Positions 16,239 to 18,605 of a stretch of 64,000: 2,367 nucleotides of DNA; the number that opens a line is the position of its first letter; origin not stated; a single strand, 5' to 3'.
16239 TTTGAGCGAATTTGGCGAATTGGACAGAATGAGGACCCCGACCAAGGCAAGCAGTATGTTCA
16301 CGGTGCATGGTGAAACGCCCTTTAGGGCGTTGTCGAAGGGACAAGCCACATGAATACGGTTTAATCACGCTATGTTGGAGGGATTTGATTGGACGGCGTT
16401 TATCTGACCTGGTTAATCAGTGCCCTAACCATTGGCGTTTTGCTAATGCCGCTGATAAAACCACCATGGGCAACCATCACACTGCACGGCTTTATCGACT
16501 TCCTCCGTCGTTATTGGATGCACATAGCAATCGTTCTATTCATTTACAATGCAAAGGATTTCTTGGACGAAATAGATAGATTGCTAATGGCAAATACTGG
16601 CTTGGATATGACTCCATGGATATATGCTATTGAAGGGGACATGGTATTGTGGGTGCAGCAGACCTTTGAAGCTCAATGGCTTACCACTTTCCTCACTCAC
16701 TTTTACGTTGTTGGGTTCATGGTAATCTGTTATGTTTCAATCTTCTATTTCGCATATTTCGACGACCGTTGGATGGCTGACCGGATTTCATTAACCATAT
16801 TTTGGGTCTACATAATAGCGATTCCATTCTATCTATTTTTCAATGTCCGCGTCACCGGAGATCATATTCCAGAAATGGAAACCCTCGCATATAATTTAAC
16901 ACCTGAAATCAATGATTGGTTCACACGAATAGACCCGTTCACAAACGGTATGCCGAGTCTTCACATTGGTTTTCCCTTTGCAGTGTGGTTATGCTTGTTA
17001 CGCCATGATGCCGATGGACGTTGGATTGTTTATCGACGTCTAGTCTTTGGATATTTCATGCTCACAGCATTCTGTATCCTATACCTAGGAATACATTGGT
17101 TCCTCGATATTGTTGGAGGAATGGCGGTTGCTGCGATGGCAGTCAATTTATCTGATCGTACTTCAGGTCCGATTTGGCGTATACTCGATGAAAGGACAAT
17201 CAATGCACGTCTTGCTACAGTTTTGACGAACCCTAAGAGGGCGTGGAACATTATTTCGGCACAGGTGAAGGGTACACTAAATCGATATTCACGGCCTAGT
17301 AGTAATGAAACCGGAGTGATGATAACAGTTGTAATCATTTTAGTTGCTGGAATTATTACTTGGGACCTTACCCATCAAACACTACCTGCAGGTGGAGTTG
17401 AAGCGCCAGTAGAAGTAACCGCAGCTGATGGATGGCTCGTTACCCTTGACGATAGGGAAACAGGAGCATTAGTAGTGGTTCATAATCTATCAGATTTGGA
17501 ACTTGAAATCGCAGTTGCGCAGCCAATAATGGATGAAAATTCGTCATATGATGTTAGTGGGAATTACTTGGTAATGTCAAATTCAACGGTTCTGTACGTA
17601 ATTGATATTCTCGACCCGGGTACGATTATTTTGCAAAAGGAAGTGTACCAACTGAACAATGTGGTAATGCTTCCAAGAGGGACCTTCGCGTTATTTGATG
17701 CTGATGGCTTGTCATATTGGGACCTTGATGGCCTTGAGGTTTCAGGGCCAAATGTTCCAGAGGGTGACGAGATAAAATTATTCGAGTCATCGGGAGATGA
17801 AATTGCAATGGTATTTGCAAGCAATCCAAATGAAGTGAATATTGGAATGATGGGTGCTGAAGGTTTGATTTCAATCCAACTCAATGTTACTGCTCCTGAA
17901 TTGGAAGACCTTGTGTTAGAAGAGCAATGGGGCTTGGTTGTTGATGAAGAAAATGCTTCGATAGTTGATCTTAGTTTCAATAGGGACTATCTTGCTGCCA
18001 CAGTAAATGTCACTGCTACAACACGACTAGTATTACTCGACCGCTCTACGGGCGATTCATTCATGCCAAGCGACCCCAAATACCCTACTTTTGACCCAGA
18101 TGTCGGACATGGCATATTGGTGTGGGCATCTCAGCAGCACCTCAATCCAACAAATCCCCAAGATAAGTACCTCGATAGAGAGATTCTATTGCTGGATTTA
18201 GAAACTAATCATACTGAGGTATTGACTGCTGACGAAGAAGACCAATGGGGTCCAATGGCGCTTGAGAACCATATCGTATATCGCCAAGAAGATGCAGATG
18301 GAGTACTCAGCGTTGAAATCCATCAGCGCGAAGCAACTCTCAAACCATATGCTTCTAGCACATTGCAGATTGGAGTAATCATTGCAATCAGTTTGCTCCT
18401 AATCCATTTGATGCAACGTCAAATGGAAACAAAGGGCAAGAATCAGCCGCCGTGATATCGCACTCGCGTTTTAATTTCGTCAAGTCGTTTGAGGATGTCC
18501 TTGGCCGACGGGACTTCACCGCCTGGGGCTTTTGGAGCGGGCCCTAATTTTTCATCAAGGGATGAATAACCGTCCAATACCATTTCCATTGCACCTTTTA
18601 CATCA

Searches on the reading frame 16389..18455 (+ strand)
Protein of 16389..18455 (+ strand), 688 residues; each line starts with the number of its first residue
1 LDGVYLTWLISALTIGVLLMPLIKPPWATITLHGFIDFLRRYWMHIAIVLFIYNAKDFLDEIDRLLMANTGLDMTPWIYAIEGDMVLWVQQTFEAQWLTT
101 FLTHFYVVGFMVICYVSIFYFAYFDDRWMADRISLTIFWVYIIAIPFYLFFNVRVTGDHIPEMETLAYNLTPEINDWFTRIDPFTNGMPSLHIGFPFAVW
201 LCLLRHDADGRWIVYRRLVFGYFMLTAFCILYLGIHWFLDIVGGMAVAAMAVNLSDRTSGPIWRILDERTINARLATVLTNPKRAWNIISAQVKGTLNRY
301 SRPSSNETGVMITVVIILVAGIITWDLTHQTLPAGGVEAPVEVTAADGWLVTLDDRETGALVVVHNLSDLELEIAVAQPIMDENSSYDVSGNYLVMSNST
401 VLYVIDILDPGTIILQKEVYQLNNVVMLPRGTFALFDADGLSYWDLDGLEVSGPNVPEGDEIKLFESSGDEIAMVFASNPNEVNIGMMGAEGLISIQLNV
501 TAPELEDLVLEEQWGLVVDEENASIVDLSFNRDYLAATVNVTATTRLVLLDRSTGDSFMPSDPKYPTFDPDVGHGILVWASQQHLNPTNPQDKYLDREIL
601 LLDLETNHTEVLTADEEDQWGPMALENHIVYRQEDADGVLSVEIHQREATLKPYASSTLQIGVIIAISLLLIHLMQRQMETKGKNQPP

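Call 69: search_protein_families(library=pfam, proteins=[window:16389-18455:+], max_evalue=0.01)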
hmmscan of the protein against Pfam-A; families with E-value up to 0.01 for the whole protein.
window:16389-18455:+ (688 aa): 2 families
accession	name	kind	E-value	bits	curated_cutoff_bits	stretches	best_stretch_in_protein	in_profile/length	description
PF14378.12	PAP2_3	-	2.9e-10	40.7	27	1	84-252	13-188/190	PAP2 superfamily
PF01569.27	PAP2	-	2e-05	24.8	27.2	1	176-253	37-119/130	PAP2 superfamily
